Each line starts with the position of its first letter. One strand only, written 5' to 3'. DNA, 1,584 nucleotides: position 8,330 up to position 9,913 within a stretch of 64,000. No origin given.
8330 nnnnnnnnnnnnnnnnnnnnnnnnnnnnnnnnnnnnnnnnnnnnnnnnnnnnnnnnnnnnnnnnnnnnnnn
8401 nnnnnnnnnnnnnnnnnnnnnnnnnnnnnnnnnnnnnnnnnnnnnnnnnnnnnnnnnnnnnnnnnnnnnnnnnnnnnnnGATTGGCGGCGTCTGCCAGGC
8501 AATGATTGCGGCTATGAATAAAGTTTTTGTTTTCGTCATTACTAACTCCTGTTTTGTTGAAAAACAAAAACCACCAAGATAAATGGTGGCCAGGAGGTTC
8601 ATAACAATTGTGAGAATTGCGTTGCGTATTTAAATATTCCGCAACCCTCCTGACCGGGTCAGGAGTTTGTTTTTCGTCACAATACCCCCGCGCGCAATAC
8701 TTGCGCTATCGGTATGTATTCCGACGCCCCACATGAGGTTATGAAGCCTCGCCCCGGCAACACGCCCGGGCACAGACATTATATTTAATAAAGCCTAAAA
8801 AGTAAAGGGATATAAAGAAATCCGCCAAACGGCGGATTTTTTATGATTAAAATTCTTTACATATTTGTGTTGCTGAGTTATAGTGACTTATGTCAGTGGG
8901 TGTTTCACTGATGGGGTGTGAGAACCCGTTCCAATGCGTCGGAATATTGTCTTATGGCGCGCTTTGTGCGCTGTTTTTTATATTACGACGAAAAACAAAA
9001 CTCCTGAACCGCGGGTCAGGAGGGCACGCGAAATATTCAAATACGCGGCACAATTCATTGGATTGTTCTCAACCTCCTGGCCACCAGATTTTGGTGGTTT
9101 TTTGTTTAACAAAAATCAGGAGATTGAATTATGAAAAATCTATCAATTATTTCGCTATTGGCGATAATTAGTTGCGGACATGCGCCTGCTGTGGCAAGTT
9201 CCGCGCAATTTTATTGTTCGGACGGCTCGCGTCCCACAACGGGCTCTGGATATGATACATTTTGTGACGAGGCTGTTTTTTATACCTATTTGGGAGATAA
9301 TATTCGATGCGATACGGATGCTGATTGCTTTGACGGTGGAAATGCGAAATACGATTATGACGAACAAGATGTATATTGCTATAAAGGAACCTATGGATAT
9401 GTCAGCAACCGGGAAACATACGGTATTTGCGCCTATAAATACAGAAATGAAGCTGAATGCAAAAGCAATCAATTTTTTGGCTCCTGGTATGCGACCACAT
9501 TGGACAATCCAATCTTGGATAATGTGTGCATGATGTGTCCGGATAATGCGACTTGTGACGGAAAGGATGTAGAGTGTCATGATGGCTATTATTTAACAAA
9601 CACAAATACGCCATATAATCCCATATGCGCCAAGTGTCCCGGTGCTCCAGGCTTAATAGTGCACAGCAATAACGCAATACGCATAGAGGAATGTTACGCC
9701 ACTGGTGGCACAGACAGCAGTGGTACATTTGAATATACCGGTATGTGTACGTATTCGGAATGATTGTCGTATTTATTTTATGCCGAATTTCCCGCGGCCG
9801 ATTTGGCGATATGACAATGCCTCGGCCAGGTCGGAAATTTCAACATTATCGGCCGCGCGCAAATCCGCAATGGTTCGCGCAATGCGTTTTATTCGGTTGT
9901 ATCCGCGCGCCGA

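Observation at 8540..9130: Conserved ~140-nt structured 5' leader (three copies) with SD-mimic / anti-SD logic preceding paralogous secreted Cys-rich protein genes: candidate new cis-regulatory RNA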

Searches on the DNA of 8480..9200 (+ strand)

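Call 23: search_rna_families(source=window, start=8480, end=9200, threshold=evalue, max_evalue=10)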
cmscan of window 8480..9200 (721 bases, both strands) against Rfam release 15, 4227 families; matches with E-value up to 10: 16.
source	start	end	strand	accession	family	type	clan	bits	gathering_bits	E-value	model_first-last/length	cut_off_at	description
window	9014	9090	+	RF02221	sRNA-Xcc1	Gene; sRNA;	-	26.8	53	0.023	1-87/87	no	sRNA-Xcc1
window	8797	8868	+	RF02434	SpF39_sRNA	Gene; sRNA;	-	26.2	60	0.55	1-109/109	no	Streptococcus sRNA SpF39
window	8809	8865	-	RF02064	STnc370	Gene; sRNA;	-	25.2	54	0.64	1-71/71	no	Enterobacterial sRNA STnc370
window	8812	8867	+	RF02900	AaHKsRNA82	Gene; sRNA;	-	25.1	51.4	0.19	1-81/81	no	Aggregatibacter sRNA 82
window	8776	8848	+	RF02064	STnc370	Gene; sRNA;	-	24.3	54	0.96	1-71/71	no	Enterobacterial sRNA STnc370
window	8777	8843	+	RF00512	Leu_leader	Cis-reg; leader;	-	19.2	50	0.26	1-148/148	no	Leucine operon leader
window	8776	8848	+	RF02075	STnc230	Gene; sRNA;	-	17.7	50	9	1-83/83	no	Enterobacterial sRNA STnc230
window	8791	8872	+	RF04199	MIR6027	Gene; miRNA;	-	17.6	95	0.61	37-124/159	no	MIR6027 microRNA precursor family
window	8808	8886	-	RF02059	STnc50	Gene; sRNA;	-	17.6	55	4.2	1-84/84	no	Salmonella enterica sRNA STnc40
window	8812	8916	-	RF00513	Trp_leader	Cis-reg; leader;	-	17.4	41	1.1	1-100/100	no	Tryptophan operon leader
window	8814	8892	-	RF00512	Leu_leader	Cis-reg; leader;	-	17.3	50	0.78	1-148/148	no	Leucine operon leader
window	8779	8844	+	RF02891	AgrB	Gene; antisense;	-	16.8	40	4.9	1-84/84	no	ArsR-gov region gene B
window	8610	8649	-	RF03339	mir-3047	Gene; miRNA;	-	16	53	4.6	1-61/61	no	mir-3047 microRNA precursor family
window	8777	8843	+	RF02083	OrzO-P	Gene; antitoxin;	-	16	60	9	1-76/76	no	OrzO-P RNA antitoxin family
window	9093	9114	+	RF01080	UPD-PKib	Cis-reg;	-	15.4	39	7.4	1-32/32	no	Pseudoknot of upstream pseudoknot domain (UPD) of the 3'UTR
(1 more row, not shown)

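Call 47: build_rna_model(alignment_id=A2, structure=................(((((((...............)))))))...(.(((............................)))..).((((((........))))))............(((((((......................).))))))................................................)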
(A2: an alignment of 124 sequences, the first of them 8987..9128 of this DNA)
Model R1 built from alignment A2 (124 sequences, 205 columns); structure: as given.
model positions 142; base pairs 24; branch points 3; effective number of sequences 3.11; information 0.59 bits per position. Calibrated on 0.2 Mb of random sequence (short: E-values are rough).
structure used (alignment columns):
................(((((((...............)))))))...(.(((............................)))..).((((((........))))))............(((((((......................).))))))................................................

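Call 48: search_with_rna_model(model_id=R1, sources=[L103, L104, L105, L106, L107, L109, L110, L111, L112, L113, L114, L115, L116, L118, L119, L120, L121, L177, L181, L194, L224, L241, L122, L124, L132, L148, L166, L170, L026, L034, L039, L056, L070, L074, L079, L085, L096, L027, L067, window], max_evalue=0.01, make_alignment=true)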
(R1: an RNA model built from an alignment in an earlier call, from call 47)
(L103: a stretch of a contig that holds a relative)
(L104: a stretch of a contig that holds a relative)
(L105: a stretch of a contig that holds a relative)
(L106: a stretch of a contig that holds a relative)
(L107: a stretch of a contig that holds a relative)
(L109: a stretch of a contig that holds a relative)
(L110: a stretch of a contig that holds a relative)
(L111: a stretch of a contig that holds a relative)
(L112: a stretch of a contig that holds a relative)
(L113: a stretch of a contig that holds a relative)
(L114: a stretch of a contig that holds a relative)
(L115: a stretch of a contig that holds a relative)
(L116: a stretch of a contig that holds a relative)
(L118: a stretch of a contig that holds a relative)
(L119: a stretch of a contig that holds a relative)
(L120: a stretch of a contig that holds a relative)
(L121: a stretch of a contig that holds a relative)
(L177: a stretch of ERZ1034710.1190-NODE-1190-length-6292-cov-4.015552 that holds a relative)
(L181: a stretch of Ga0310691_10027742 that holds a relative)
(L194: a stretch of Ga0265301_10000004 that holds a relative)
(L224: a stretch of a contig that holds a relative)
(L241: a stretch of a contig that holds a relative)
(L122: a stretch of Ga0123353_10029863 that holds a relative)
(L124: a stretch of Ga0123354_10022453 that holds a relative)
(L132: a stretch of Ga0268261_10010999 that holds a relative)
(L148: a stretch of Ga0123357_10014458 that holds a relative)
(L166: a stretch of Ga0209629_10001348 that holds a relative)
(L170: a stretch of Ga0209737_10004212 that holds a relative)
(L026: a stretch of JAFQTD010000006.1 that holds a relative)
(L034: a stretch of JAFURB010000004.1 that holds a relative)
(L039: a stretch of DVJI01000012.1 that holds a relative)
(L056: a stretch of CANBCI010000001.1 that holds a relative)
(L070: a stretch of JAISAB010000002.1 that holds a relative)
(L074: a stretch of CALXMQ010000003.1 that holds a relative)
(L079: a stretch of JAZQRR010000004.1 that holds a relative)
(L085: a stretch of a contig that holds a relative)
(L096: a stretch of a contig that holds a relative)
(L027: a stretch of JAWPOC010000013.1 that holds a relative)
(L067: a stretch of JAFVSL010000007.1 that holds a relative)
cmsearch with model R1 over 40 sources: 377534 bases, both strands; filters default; matches with E-value up to 0.01: 51.
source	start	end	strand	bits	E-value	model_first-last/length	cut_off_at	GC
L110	2644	2788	+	128.8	5e-36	1-142/142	no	0.41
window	13871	14009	-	127.6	1.1e-35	1-142/142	no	0.41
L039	4975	5113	-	126.7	2.1e-35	1-142/142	no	0.4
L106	5478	5617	+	126.6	2.2e-35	1-142/142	no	0.41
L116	4015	4155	-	124.9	7.3e-35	1-142/142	no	0.38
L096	4380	4523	+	122.5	4e-34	1-142/142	no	0.38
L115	2204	2348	+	122.5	4e-34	1-142/142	no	0.4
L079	489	631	-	122.3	4.4e-34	1-142/142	no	0.41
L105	4620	4754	+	122.2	4.7e-34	1-142/142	no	0.36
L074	5788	5926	-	122.1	5.1e-34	1-142/142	no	0.4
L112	77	213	+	122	5.3e-34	1-142/142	no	0.38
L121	1468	1616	-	121.5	7.9e-34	1-142/142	no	0.36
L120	6598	6741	+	120.2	2e-33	1-142/142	no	0.4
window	8987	9125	+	120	2.2e-33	1-142/142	no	0.44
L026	3469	3609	+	119.9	2.3e-33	1-142/142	no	0.42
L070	980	1115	+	119.8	2.5e-33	1-142/142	no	0.46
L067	4662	4803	+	119.7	2.6e-33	1-142/142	no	0.37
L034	7530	7671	-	119.3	3.6e-33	1-142/142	no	0.36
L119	6284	6426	-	118.9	4.7e-33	1-142/142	no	0.38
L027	749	889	-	118.2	7.5e-33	1-142/142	no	0.42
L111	7168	7307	-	116.5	2.4e-32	1-142/142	no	0.39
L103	421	567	-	115.8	4.1e-32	1-142/142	no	0.4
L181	670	810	-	115.2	5.9e-32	1-142/142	no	0.42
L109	187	330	-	114.3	1.1e-31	1-142/142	no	0.37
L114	60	203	+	112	5.7e-31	1-142/142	no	0.44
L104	663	803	+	106.5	2.5e-29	1-142/142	no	0.39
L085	7593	7736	-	104.8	8.2e-29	1-142/142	no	0.38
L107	5269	5412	-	104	1.4e-28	1-142/142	no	0.44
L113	2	129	+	102.1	5e-28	13-142/142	no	0.41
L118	6208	6347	+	99.4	3.5e-27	1-142/142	no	0.44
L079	5023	5160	-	94.7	8.5e-26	1-142/142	no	0.43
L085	1573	1717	+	94.6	9.2e-26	1-142/142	no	0.4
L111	2202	2338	+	93.2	2.5e-25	1-142/142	no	0.39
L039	103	244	+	90.5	1.5e-24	1-142/142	no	0.34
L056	6538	6681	-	90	2.2e-24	1-142/142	no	0.42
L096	754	888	-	89.1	4.2e-24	1-142/142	no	0.39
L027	3464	3618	+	89.1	4.3e-24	1-142/142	no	0.42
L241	8617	8751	-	86.9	1.9e-23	1-142/142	no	0.39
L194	3091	3234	+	86.7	2.2e-23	1-142/142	no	0.37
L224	13489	13631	+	81.4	8.5e-22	1-142/142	no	0.41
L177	2606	2757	+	78.7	5.6e-21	1-142/142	no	0.38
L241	4259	4394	+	78.3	7.4e-21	1-142/142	no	0.44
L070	437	583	-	72.4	4.3e-19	1-142/142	no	0.41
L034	263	392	+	67.8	1e-17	1-142/142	no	0.36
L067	1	60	-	51.7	6.8e-13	1-61/142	3'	0.35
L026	1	96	-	51.6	7.4e-13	1-100/142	3'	0.41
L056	4047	4183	-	44.4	1.1e-10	1-142/142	no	0.44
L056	4287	4427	-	39.7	2.7e-09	1-142/142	no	0.42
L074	409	529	-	30.4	1.7e-06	1-142/142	no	0.34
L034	7549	7685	+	18.5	0.0063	1-142/142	no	0.39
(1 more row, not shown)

Alignment A3: 51 matches aligned to the model, 220 columns, each read 5' to 3' on its own strand. Consensus structure (alignment columns), stored with it:
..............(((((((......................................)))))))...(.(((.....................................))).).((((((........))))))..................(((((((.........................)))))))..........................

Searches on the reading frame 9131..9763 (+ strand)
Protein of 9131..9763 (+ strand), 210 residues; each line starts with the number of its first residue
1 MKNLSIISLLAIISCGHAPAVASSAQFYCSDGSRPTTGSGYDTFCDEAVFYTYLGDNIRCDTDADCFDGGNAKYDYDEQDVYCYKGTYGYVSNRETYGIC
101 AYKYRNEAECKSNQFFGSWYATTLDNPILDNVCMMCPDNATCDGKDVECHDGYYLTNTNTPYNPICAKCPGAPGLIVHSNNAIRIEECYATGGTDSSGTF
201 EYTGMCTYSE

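Call 9: search_protein_families(library=pfam, proteins=[window:9131-9763:+], max_evalue=0.1)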
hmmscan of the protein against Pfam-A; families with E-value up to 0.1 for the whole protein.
window:9131-9763:+ (210 aa): 2 families
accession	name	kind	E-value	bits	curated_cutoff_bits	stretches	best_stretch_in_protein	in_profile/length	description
PF09402.16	MSC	-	0.0077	16.1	29.7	1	93-158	16-77/337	Man1-Src1p-C-terminal domain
PF20411.3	DUF6697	-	0.047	14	23.9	1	158-207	32-82/177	Domain of unknown function (DUF6697)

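Call 10: search_protein_families(library=ncbifam, proteins=[window:9131-9763:+], max_evalue=0.1)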
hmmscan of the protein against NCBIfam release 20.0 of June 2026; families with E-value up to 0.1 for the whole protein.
window:9131-9763:+ (210 aa): 0 families

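Call 11: find_encoding_contigs(protein=window:9131-9763:+, flank=10000, max_places=6)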
Protein window:9131-9763:+ (210 aa): no gene with exactly this product is on record in the collection.
